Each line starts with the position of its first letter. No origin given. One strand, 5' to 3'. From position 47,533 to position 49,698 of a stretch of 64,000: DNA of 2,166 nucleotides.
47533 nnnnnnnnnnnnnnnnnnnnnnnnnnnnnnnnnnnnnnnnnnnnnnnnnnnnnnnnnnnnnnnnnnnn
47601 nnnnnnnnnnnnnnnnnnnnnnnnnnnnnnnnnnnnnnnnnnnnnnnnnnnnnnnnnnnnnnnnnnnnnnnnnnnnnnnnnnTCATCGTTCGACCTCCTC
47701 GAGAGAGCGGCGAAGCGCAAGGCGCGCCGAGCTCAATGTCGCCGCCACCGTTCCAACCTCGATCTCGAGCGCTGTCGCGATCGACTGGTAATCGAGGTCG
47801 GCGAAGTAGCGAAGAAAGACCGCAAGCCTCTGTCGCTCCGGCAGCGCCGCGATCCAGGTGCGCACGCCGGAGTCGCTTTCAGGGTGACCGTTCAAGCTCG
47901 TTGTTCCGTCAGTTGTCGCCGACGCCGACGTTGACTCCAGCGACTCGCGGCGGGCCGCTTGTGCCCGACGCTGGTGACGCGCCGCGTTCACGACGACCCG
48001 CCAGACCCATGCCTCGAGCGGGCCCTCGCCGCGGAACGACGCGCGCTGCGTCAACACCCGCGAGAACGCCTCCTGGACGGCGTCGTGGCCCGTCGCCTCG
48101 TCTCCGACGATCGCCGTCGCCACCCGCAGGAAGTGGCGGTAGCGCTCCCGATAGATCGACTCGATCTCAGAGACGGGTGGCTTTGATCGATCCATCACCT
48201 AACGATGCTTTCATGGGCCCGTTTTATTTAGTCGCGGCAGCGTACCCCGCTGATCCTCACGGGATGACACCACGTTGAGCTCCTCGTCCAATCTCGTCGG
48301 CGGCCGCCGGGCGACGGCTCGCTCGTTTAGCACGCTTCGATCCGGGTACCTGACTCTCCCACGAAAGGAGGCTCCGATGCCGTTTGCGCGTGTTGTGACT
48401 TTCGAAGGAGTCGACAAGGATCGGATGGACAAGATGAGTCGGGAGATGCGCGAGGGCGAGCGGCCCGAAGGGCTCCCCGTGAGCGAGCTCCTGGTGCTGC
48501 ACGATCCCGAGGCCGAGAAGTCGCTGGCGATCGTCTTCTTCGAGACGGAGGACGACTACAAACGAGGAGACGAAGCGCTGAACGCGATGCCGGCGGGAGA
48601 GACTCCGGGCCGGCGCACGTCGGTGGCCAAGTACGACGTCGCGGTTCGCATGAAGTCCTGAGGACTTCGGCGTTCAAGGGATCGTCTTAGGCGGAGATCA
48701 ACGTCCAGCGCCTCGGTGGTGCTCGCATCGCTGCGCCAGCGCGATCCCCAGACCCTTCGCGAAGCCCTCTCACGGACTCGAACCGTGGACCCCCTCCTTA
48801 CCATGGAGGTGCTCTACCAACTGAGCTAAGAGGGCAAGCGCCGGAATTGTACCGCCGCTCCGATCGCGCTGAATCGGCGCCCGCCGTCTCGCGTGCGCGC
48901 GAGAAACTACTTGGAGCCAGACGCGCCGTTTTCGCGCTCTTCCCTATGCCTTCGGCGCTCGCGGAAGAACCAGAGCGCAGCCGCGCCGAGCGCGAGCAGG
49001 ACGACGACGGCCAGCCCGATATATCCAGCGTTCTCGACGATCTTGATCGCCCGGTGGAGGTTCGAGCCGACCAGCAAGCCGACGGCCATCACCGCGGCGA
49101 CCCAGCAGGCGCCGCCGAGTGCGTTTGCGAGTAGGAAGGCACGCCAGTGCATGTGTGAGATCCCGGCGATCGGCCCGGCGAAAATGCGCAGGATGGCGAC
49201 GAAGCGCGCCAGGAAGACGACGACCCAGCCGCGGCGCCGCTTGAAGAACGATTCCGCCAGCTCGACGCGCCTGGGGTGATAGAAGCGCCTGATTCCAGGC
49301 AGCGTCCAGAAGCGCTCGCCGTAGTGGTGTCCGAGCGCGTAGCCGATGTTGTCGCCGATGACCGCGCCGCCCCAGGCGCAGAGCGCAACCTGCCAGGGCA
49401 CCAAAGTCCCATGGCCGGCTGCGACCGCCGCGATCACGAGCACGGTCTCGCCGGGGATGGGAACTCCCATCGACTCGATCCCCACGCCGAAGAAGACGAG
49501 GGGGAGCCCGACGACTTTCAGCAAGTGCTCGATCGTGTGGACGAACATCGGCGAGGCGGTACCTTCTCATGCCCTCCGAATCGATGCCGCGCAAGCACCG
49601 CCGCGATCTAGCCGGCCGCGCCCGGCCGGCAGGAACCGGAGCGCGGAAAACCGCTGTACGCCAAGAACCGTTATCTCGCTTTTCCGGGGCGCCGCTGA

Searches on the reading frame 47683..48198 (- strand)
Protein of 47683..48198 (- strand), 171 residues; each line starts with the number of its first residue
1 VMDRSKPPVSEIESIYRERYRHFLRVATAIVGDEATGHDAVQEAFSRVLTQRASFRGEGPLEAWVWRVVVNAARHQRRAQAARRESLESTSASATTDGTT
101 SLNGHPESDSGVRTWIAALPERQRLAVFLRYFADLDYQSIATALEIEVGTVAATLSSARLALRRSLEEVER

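Call 14: search_protein_families(library=pfam, proteins=[window:47683-48198:-], max_evalue=0.001)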
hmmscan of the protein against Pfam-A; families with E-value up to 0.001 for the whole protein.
window:47683-48198:- (171 aa): 4 families
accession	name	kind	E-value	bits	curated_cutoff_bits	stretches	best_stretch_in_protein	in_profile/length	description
PF08281.18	Sigma70_r4_2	-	2.5e-11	43.5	25.7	1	116-162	8-54/54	Sigma-70, region 4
PF04542.20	Sigma70_r2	-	9.8e-11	41.7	24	1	16-81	2-69/71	Sigma-70 region 2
PF04545.22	Sigma70_r4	-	1.1e-06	28.5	24.1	1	115-163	1-49/50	Sigma-70, region 4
PF07638.17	Sigma70_ECF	-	0.00069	20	21.1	1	66-166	84-183/185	ECF sigma factor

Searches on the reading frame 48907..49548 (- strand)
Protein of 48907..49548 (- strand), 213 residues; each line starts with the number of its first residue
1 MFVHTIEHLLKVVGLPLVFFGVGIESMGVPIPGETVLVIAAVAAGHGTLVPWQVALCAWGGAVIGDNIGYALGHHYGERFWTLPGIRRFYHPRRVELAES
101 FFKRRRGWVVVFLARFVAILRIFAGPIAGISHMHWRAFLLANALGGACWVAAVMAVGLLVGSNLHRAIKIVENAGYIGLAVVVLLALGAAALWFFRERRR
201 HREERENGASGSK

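Call 14: search_protein_families(library=pfam, proteins=[window:48907-49548:-], max_evalue=0.001)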
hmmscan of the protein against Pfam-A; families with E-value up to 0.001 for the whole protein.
window:48907-49548:- (213 aa): 1 family
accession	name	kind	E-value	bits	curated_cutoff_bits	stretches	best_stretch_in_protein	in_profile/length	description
PF09335.16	VTT_dom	-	5.5e-18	66.1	33.9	1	31-157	1-121/123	VTT domain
